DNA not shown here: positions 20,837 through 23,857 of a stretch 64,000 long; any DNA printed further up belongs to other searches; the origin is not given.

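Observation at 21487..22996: leuS carries five repeat-encoded segments with stop-avoiding substitutions at fixed positions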

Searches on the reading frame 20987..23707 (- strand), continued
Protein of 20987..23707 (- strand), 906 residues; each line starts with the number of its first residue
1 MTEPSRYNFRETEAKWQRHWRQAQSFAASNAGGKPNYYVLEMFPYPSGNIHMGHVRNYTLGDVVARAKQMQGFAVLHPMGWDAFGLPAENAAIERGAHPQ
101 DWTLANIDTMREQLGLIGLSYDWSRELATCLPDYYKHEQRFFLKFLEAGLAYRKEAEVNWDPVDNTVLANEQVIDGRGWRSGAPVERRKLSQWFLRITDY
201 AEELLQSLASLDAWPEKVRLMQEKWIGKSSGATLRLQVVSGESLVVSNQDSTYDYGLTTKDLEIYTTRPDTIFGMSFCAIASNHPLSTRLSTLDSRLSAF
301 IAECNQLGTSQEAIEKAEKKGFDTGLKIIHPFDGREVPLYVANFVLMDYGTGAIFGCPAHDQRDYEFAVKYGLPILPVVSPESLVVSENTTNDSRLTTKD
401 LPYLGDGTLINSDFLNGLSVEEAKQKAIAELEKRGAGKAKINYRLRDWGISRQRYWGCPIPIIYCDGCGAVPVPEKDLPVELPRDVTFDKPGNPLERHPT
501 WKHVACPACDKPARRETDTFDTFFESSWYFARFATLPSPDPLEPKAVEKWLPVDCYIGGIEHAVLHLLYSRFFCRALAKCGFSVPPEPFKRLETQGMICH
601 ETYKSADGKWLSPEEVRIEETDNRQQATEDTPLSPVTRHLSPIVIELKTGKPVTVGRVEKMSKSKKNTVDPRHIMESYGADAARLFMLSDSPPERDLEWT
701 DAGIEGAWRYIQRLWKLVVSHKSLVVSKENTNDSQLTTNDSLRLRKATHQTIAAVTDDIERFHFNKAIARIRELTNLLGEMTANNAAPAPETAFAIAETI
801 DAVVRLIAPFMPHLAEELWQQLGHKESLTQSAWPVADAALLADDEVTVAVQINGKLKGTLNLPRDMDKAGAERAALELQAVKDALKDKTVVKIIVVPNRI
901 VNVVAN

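Call 22: find_encoding_contigs(protein=P0005, flank=10000, max_places=1)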
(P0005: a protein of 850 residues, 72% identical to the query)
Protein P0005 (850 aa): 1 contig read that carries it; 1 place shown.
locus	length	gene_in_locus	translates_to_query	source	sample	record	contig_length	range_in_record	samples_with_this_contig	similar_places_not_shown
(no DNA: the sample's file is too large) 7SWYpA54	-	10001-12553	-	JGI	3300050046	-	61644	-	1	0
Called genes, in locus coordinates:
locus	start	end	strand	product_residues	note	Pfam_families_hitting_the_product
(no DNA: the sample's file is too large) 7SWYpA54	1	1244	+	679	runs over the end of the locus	PF17764:PriA_3primeBD, PF04851:ResIII, PF00270:DEAD, PF00271:Helicase_C (faint), PF18319:Zn_ribbon_PriA (weak), PF18074:PriA_C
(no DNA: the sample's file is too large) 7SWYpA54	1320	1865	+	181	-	PF00213:OSCP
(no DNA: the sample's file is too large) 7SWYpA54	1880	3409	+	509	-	PF02874:ATP-synt_ab_N, PF00006:ATP-synt_ab, PF00306:ATP-synt_ab_C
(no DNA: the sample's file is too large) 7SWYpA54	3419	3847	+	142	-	PF11008:DUF2846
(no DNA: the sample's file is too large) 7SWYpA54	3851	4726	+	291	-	PF00231:ATP-synt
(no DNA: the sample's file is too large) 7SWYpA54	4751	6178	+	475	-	PF02874:ATP-synt_ab_N, PF00006:ATP-synt_ab, PF22919:ATP-synt_VA_C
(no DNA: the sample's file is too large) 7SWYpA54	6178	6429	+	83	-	PF02823:ATP-synt_DE_N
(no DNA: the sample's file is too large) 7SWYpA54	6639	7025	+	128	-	-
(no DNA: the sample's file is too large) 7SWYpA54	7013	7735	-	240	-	PF01168:Ala_racemase_N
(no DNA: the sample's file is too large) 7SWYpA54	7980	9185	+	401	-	PF13609:Porin_4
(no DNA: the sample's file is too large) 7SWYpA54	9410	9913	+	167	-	PF12100:DUF3576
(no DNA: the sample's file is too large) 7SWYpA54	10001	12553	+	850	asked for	PF00133:tRNA-synt_1, PF09334:tRNA-synt_1g, PF13603:tRNA-synt_1_2, PF00133:tRNA-synt_1, PF08264:Anticodon_1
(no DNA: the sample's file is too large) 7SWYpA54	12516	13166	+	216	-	PF04390:LptE (weak)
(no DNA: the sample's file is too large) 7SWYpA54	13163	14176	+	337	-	-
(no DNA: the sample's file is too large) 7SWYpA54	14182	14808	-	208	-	-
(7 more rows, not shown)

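Call 41: find_encoding_contigs(protein=P0008, flank=4000, max_places=1)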
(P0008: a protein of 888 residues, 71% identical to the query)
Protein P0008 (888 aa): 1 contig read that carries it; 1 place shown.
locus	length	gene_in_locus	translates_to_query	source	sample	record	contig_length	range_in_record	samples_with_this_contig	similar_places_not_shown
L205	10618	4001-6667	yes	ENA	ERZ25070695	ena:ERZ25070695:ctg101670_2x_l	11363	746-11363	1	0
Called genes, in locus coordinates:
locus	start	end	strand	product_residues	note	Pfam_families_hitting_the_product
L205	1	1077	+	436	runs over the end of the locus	PF01381:HTH_3 (faint), PF13560:HTH_31 (weak)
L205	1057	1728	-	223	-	PF01168:Ala_racemase_N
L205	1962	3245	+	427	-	PF13609:Porin_4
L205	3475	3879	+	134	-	PF12100:DUF3576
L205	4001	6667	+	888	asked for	PF00133:tRNA-synt_1, PF09334:tRNA-synt_1g, PF13603:tRNA-synt_1_2, PF00133:tRNA-synt_1, PF08264:Anticodon_1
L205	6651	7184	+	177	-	-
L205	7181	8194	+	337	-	-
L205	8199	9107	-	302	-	PF02195:ParB_N, PF17762:HTH_ParB, PF23552:ParB_C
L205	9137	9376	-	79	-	-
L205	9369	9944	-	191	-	PF10609:ParA, PF00142:Fer4_NifH, PF01656:CbiA, PF02374:ArsA_ATPase, PF06564:CBP_BcsQ, PF09140:MipZ, PF13614:AAA_31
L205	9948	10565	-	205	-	PF02527:GidB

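Call 42: find_encoding_contigs(protein=P0017, flank=4000, max_places=1)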
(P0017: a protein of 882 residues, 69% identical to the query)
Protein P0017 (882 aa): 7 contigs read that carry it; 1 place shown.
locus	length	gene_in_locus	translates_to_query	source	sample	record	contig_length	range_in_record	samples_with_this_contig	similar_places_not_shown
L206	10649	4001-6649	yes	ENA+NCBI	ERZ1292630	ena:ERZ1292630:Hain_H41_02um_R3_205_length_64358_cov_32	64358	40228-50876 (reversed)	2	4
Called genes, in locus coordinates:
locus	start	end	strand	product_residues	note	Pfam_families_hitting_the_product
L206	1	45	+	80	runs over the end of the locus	PF02823:ATP-synt_DE_N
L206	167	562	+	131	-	-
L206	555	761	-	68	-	-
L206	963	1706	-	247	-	PF01168:Ala_racemase_N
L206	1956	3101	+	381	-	PF13609:Porin_4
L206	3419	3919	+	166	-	PF12100:DUF3576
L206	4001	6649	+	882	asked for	PF00133:tRNA-synt_1, PF01406:tRNA-synt_1e (faint), PF09334:tRNA-synt_1g, PF13603:tRNA-synt_1_2, PF00133:tRNA-synt_1, PF08264:Anticodon_1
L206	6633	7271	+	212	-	-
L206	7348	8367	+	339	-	-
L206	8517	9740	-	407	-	PF00999:Na_H_Exchanger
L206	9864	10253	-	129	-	-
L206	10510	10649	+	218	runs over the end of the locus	PF13505:OMP_b-brl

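Call 43: find_encoding_contigs(protein=P0060, flank=4000, max_places=1)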
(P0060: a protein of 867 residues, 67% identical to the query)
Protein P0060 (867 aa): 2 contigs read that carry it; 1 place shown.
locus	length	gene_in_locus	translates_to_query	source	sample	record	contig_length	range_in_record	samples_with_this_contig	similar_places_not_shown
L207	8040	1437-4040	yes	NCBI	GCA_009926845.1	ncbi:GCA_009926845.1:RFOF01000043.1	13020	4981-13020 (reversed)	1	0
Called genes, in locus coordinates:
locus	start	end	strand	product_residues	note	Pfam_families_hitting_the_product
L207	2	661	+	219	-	PF13609:Porin_4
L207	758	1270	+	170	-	PF12100:DUF3576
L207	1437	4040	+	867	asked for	PF00133:tRNA-synt_1, PF01406:tRNA-synt_1e (faint), PF09334:tRNA-synt_1g, PF13603:tRNA-synt_1_2, PF00133:tRNA-synt_1, PF08264:Anticodon_1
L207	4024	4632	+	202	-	PF04390:LptE (weak)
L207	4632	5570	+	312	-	PF02899:Phage_int_SAM_1, PF00589:Phage_integrase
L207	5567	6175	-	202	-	-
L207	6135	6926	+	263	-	PF02630:SCO1-SenC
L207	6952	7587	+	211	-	PF00625:Guanylate_kin, PF13671:AAA_33 (faint)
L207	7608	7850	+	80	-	-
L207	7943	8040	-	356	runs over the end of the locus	PF22660:RS_preATP-grasp-like, PF02222:ATP-grasp, PF02786:CPSase_L_D2 (weak), PF17769:PurK_C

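Call 45: predict_structure(alignment_id=A1)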
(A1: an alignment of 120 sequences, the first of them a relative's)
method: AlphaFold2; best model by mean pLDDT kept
length: 906 residues; sequences in the alignment: 120
mean_pLDDT: 85.5   pTM: 0.82
mean pLDDT of the five models: 85.5, 83.8, 83.7, 83.6, 83.3
residues with pLDDT >= 90: 484; 70-90: 312; 50-70: 83; < 50: 27
segments of 3 or more residues with pLDDT < 50: 1-3, 253-257, 390-392, 625-627, 631-639
pLDDT, mean of each block of 10 residues (from residue 1): 69 91 90 92 85 83 96 95 75 85 91 84 90 93 96 85 80 76 82 90 95 91 88 91 58 54 89 94 88 93 77 78 94 95 73 79 92 93 63 63 87 92 95 95 78 78 97 96 89 88 97 92 83 93 95 92 83 96 96 73 77 81 52 44 87 73 58 82 80 56 85 94 85 75 94 96 92 95 85 93 97 96 94 95 85 94 89 96 95 95 96
secondary structure, 60 per line:
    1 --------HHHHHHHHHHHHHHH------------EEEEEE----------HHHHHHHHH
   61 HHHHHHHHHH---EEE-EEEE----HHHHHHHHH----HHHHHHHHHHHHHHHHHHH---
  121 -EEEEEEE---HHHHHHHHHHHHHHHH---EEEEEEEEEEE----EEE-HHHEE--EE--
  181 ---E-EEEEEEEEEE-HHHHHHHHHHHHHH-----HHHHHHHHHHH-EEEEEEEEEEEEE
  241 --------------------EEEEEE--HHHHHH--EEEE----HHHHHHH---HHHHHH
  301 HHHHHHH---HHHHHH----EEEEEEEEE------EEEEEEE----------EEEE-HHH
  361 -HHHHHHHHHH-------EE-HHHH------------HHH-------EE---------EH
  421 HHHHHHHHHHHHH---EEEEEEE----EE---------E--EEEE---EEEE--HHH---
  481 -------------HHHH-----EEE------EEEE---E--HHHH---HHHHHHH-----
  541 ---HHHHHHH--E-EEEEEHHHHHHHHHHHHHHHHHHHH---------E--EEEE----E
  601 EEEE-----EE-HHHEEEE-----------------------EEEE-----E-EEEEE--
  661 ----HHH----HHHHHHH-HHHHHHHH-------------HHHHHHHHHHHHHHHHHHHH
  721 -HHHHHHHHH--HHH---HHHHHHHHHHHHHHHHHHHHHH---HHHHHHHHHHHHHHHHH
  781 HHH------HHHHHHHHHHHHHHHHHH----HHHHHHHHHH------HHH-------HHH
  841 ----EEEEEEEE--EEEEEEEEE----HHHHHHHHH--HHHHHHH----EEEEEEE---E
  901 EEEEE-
elements in order (helices of 4 or more, strands of 3 or more residues): H9-23 E36-41 H52-70 E74-76 E78-81 H86-94 H99-117 E122-128 H132-147 E151-161 E166-168 E186-195 H197-210 H216-226 E228-240 E261-266 H269-274 E277-280 H285-291 H295-307 H311-316 E321-329 E336-342 E353-356 H362-371 H382-385 H420-433 E437-443 E462-465 E469-472 H494-497 E503-505 E512-515 H522-525 H529-535 H544-550 E555-559 H560-579 E592-595 E600-604 E616-619 E643-646 E654-658 H672-678 H680-687 H701-720 H722-730 H739-760 H764-783 H790-807 H812-821 E845-852 E855-863 H868-876 H879-885 E890-896 E900-905
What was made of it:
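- On Rickettsia palindromic elements (RPE): D3, D2 and C5 fall in low-pLDDT loops of an otherwise confident LeuRS model (call 45).
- AF2 gives low confidence for D3, D2 and C5 (call 45).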

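Call 49: find_encoding_contigs(protein=P0115, flank=1000, max_places=1)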
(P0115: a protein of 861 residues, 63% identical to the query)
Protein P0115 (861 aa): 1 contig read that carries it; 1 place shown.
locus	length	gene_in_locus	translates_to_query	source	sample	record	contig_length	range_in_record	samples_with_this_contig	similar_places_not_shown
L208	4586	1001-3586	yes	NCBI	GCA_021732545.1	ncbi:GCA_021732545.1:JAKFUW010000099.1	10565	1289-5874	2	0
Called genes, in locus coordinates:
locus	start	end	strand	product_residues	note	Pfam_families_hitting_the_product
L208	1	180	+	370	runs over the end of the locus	PF13609:Porin_4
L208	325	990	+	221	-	PF12100:DUF3576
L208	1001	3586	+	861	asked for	PF00133:tRNA-synt_1, PF01406:tRNA-synt_1e (faint), PF09334:tRNA-synt_1g, PF13603:tRNA-synt_1_2, PF00133:tRNA-synt_1, PF09334:tRNA-synt_1g (weak), PF08264:Anticodon_1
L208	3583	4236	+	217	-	-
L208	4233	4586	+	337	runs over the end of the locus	PF06144:DNA_pol3_delta (weak)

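Call 50: find_encoding_contigs(protein=P0032, flank=1000, max_places=1)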
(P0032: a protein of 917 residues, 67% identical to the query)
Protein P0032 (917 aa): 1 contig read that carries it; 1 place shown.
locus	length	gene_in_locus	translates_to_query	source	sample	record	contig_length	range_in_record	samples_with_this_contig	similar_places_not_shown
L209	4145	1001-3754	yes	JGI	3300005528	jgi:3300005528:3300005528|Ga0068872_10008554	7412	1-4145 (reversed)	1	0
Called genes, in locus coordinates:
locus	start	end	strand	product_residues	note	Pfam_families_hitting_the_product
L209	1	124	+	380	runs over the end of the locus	PF13609:Porin_4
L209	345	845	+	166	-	PF12100:DUF3576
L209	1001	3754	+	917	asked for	PF00133:tRNA-synt_1, PF01406:tRNA-synt_1e (faint), PF09334:tRNA-synt_1g, PF13603:tRNA-synt_1_2, PF00133:tRNA-synt_1, PF08264:Anticodon_1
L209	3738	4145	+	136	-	?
